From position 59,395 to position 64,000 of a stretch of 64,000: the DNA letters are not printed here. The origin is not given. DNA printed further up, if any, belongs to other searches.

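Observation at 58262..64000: RHS polymorphic toxin with a GIY-YIG nuclease tip and an LRR-type candidate immunity protein in an A+T-rich cassette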

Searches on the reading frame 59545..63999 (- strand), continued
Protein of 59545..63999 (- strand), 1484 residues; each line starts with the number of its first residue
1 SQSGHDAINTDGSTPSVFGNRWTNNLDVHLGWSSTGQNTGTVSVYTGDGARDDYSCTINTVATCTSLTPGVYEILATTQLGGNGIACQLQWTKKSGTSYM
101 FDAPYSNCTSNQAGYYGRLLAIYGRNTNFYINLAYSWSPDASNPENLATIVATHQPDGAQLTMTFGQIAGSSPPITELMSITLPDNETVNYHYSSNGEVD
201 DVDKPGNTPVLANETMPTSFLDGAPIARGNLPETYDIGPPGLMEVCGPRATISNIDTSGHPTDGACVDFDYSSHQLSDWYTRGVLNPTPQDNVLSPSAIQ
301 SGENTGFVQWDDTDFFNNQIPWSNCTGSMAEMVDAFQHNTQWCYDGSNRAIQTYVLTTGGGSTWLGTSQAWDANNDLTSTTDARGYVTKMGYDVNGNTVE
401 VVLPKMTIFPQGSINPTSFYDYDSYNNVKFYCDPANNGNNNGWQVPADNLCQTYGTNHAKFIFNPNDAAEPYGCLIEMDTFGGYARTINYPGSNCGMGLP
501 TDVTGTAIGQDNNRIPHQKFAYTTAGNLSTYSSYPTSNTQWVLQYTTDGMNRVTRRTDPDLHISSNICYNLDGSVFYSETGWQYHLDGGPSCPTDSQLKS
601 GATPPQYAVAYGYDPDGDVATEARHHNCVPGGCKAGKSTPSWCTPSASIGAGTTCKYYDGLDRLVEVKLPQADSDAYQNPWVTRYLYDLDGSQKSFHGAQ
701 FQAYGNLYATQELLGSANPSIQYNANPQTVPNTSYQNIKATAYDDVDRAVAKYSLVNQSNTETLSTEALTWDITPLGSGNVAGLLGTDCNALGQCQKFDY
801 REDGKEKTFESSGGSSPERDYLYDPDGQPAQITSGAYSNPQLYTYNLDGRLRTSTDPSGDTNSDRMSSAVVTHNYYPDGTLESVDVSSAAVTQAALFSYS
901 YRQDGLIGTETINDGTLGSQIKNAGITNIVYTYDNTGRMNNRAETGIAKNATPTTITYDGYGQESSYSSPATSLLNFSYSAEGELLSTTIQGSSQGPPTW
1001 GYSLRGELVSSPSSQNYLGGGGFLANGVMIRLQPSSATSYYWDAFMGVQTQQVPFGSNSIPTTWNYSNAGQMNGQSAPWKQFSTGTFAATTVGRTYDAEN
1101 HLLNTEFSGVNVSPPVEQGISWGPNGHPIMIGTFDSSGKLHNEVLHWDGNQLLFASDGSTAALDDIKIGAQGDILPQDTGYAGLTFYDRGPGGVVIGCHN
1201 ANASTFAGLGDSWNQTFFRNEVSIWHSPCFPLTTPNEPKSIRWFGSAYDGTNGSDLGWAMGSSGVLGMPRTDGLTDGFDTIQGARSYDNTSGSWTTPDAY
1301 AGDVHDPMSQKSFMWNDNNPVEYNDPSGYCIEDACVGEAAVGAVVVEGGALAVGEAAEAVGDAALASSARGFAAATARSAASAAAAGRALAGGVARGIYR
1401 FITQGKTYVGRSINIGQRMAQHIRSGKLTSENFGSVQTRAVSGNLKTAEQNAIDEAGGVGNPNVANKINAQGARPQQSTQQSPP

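Call 59: find_encoding_contigs(protein=P0166, flank=8000, max_places=2)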
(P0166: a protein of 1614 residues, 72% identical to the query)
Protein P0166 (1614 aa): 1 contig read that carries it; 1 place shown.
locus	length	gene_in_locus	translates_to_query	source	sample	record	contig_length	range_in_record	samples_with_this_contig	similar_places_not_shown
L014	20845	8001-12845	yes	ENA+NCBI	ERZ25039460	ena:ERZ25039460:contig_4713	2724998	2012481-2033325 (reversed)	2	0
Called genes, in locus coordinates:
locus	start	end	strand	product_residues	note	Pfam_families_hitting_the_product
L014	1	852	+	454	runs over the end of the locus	PF00145:DNA_methylase, PF09445:Methyltransf_15 (weak), PF00145:DNA_methylase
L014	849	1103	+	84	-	PF00486:Trans_reg_C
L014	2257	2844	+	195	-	-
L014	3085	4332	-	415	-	-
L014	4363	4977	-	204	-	-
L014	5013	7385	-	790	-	PF03958:Secretin_N, PF00263:Secretin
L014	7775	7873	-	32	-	-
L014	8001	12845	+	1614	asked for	PF20148:DUF6531 (weak), PF05593:RHS_repeat (weak)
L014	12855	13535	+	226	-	-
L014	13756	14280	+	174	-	PF20033:DUF6438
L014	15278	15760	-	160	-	-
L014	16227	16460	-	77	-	PF13560:HTH_31, PF01381:HTH_3 (weak)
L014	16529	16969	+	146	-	-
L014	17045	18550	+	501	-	-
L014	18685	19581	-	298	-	-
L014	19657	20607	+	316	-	PF12760:Zn_ribbon_IS1595, PF12762:DDE_Tnp_IS1595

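Call 60: find_encoding_contigs(protein=P0167, flank=8000, max_places=2)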
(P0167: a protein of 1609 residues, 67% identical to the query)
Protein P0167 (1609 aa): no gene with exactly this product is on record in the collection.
